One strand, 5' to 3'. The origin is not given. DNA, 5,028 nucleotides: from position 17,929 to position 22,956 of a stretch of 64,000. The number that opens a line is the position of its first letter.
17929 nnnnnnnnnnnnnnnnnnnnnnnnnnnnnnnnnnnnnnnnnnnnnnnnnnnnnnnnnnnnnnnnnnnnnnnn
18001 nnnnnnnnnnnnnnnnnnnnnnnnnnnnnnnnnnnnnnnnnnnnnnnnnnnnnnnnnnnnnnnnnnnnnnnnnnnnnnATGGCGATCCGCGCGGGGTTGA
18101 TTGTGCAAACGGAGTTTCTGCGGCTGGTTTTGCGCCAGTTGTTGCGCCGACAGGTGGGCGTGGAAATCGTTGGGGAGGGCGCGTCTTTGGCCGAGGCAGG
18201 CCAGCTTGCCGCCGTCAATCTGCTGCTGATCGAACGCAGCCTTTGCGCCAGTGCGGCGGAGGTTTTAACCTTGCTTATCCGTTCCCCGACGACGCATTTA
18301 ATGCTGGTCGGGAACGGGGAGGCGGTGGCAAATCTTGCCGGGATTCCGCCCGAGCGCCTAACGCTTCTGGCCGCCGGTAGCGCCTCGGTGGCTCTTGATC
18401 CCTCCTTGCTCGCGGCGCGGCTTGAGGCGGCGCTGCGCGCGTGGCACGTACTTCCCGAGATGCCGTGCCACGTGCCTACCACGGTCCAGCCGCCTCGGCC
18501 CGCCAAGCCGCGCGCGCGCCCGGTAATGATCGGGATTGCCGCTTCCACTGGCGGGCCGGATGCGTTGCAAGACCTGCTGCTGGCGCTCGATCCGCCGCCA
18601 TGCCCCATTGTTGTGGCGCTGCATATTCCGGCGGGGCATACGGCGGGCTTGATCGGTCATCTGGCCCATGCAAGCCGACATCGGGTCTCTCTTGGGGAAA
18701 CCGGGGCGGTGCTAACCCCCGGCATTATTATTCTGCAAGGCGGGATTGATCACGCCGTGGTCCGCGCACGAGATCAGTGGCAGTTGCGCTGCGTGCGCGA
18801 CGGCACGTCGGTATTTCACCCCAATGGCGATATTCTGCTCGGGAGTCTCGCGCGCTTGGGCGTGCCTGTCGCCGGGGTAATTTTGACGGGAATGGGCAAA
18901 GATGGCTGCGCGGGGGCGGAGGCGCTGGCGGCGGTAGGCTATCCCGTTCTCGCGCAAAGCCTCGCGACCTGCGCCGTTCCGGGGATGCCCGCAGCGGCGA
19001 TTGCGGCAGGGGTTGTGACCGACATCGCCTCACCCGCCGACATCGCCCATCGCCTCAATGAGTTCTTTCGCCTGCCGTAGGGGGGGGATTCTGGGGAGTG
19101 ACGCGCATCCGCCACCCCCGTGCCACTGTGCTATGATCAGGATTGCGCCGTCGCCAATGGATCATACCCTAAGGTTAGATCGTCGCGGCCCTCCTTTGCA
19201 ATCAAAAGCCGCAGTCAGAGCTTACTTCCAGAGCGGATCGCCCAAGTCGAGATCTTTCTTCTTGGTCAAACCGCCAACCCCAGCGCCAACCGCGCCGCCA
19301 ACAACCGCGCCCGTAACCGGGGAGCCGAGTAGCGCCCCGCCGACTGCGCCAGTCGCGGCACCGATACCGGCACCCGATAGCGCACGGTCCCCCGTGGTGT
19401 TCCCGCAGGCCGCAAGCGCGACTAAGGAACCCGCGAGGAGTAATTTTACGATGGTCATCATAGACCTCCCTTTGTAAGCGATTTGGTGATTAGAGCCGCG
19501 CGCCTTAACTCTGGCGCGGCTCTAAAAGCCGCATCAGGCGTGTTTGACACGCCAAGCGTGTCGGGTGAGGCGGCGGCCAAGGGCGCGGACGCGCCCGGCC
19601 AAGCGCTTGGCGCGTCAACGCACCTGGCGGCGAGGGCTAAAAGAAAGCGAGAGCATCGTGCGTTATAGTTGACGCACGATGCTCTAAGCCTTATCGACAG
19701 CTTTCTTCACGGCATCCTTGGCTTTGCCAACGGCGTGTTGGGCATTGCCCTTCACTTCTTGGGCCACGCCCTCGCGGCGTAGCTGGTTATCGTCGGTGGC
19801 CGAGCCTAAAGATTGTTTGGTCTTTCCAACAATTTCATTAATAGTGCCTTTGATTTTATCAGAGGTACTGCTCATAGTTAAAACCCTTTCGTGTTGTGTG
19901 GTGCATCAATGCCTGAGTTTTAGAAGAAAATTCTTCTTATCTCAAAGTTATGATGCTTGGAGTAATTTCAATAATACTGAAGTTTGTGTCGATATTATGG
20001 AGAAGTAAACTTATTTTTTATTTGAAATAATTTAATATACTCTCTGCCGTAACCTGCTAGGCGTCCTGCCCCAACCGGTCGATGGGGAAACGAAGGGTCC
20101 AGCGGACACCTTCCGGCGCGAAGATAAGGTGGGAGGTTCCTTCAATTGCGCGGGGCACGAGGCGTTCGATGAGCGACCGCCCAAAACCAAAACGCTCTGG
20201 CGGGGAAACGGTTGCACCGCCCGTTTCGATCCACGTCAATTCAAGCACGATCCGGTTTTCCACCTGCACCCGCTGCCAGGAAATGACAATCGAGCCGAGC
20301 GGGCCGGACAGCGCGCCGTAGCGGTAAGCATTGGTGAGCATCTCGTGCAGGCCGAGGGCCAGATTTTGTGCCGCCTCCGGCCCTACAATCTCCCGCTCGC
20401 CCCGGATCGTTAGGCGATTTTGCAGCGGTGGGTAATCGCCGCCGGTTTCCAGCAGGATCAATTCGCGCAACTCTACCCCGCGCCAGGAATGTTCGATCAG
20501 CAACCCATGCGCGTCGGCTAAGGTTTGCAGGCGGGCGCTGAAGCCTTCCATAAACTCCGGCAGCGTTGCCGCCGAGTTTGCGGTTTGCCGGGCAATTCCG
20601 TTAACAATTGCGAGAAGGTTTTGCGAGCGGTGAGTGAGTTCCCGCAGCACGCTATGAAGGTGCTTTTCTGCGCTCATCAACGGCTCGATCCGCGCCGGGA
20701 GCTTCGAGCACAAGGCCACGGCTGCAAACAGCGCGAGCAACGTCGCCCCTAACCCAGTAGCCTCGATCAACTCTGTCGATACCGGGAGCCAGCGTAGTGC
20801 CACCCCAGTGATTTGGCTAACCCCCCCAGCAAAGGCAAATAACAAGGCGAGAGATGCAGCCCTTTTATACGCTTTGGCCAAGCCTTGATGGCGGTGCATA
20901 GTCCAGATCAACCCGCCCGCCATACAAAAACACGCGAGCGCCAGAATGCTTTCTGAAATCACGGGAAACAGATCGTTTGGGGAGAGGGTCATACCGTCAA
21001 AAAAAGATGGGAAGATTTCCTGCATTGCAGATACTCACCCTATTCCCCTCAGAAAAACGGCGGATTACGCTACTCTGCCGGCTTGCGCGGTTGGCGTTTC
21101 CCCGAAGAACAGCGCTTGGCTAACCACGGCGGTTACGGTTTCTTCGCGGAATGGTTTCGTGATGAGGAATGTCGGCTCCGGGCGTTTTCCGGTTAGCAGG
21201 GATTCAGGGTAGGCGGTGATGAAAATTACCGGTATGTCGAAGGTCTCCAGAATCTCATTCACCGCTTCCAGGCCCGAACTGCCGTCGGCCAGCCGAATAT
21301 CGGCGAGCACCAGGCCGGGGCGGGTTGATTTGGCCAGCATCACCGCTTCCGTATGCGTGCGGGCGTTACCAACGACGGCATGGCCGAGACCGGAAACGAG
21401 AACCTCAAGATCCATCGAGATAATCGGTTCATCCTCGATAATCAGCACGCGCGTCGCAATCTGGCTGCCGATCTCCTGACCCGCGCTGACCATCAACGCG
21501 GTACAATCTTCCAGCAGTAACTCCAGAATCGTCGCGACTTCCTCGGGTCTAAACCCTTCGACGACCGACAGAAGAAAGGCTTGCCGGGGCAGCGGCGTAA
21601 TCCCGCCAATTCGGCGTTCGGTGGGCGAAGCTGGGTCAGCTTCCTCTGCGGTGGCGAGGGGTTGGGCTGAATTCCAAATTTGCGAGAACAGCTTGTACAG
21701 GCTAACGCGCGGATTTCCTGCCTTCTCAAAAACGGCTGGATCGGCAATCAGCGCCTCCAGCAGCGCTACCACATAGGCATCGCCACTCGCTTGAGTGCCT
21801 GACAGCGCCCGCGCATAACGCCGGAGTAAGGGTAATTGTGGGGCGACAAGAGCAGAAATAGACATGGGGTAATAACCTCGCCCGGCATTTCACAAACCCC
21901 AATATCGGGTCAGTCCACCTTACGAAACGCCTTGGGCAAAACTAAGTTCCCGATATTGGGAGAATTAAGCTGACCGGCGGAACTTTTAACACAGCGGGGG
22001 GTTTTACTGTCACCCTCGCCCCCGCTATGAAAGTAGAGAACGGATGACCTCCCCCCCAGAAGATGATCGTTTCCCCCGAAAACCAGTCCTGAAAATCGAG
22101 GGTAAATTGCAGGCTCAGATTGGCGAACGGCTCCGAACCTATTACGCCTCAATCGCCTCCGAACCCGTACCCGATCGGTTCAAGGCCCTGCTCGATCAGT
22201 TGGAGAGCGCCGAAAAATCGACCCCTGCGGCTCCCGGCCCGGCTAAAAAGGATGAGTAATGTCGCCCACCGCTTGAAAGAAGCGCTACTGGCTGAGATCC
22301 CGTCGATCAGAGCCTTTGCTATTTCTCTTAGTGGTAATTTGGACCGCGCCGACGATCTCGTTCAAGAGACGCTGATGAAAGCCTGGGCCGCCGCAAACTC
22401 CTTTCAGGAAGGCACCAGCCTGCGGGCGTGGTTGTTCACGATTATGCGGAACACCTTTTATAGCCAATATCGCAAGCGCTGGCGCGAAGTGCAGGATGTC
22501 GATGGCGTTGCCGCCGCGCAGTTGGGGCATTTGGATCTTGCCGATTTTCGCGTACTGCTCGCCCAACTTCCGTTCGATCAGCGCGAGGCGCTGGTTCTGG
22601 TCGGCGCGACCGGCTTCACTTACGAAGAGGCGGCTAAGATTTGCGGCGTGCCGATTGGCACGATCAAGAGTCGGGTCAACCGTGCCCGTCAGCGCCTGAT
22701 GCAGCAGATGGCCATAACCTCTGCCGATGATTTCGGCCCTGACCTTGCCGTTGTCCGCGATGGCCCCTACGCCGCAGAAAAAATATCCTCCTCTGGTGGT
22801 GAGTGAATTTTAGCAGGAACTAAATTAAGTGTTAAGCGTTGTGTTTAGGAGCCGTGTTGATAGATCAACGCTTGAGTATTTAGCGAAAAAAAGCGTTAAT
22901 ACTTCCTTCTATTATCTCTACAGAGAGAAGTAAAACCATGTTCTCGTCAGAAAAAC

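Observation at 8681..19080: Complete chemosensory (Che-like) cluster whose dedicated response regulator is a class III nucleotide cyclase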

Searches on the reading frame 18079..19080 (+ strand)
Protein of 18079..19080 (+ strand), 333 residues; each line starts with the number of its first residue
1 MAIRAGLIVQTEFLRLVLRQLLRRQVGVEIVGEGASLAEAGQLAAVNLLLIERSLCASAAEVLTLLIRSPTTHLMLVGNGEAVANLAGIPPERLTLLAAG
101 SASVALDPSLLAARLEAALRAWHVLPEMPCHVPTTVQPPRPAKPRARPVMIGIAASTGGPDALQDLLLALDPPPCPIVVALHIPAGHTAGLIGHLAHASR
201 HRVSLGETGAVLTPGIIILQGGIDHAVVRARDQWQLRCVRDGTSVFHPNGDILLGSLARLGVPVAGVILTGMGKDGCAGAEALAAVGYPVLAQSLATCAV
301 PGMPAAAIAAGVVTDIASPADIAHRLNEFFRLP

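Call 4: search_protein_families(library=pfam, proteins=[window:18079-19080:+], max_evalue=0.01)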
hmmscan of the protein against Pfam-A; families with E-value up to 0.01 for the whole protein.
window:18079-19080:+ (333 aa): 1 family
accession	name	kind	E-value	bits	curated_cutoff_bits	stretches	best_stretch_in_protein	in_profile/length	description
PF01339.22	CheB_methylest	-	3.1e-40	138.2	24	1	151-326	1-174/174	CheB methylesterase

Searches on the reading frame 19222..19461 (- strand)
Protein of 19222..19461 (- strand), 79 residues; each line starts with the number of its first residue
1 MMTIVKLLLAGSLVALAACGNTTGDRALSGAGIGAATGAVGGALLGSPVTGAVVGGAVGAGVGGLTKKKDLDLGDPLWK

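Call 94: search_protein_families(library=pfam, proteins=[window:19222-19461:-], max_evalue=1)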
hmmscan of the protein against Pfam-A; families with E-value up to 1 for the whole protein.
window:19222-19461:- (79 aa): 6 families
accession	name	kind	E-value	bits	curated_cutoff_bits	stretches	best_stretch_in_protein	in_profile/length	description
PF13441.11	Gly-zipper_YMGG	-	2.2e-08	34.1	28.9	1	26-66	2-42/45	YMGG-like Gly-zipper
PF13436.11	Gly-zipper_OmpA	-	3.6e-06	27.1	27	1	26-66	3-43/44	Glycine-zipper domain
PF13488.11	Gly-zipper_Omp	-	0.00039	20.7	25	2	30-66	2-38/46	Glycine zipper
PF05818.17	TraT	-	0.086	13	31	1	26-67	86-127/214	Enterobacterial TraT complement resistance protein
PF05433.20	Rick_17kDa_Anti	-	0.25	11.7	24.2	1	30-65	2-41/43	Glycine zipper 2TM domain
PF20721.2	C19orf12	-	0.67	10.2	30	1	23-63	38-76/163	C19orf12-like protein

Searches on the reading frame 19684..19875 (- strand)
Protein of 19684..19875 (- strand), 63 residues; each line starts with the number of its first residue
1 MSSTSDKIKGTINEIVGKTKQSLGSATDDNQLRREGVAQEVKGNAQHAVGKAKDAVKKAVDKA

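Call 94: search_protein_families(library=pfam, proteins=[window:19684-19875:-], max_evalue=1)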
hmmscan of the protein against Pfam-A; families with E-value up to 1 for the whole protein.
window:19684-19875:- (63 aa): 2 families
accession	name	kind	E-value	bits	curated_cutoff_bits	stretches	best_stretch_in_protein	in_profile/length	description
PF05532.17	CsbD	-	1.3e-17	63.8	40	1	6-58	1-53/53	CsbD-like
PF14013.11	MT0933_antitox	-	0.74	10.5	27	1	42-63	1-22/49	MT0933-like antitoxin protein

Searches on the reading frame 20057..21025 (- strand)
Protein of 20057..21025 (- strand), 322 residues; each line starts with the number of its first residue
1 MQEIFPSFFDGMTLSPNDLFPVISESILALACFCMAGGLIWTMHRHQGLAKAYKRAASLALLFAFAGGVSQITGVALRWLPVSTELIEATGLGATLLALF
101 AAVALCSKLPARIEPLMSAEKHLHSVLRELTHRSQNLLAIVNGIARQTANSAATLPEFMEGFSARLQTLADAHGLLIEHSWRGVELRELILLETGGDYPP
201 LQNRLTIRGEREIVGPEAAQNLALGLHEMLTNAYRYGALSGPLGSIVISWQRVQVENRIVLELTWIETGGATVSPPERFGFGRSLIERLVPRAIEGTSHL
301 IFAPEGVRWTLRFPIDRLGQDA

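Call 4: search_protein_families(library=pfam, proteins=[window:20057-21025:-], max_evalue=0.01)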
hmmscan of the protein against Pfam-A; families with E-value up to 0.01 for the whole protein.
window:20057-21025:- (322 aa): 3 families
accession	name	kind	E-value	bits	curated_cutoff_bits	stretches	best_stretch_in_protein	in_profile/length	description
PF07536.20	HWE_HK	-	1.3e-19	71.2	22.8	1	129-209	1-81/83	HWE histidine kinase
PF25487.1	ETR1_N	-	1.2e-05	25.9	27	1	22-111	7-93/97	Ethylene receptor 1-like, N-terminal domain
PF13581.12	HATPase_c_2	-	0.00097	19.6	27.4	1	210-252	20-62/127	Histidine kinase-like ATPase domain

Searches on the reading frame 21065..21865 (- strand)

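Call 22: search_protein_families(library=pfam, proteins=[window:21065-21865:-], max_evalue=0.001)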
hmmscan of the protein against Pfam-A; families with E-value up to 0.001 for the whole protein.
window:21065-21865:- (266 aa): 3 families
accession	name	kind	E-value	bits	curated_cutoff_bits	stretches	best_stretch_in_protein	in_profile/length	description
PF22029.2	PhyR_sigma2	-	7.7e-24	83.9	27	1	7-60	1-54/55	Sigma2 domain of PhyR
PF22233.2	PhyR_sigma-like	-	1.8e-15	56.9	27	1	89-135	4-50/50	Response regulator PhyR, sigma-like domain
PF00072.30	Response_reg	-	3.9e-12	46.8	30.2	1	140-247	1-109/111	Response regulator receiver domain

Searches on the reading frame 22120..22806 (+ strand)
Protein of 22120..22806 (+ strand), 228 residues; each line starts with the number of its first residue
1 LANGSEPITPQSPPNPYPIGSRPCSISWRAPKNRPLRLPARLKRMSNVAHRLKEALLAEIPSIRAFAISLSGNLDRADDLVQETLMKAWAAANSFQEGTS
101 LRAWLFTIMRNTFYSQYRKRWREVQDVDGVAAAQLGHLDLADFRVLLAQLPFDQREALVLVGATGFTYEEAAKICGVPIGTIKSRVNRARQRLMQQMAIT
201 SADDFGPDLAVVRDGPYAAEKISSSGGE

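Call 22: search_protein_families(library=pfam, proteins=[window:22120-22806:+], max_evalue=0.001)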
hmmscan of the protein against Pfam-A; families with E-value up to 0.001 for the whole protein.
window:22120-22806:+ (228 aa): 4 families
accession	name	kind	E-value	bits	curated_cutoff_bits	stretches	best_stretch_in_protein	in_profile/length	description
PF04542.20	Sigma70_r2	-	5.5e-17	61.8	24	1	61-122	7-70/71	Sigma-70 region 2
PF08281.18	Sigma70_r4_2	-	1.4e-14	53.9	25.7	1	143-193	4-54/54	Sigma-70, region 4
PF22029.2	PhyR_sigma2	-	2.6e-13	50.2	27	1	58-109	3-54/55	Sigma2 domain of PhyR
PF04545.22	Sigma70_r4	-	2.5e-09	36.9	24.1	1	146-193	1-48/50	Sigma-70, region 4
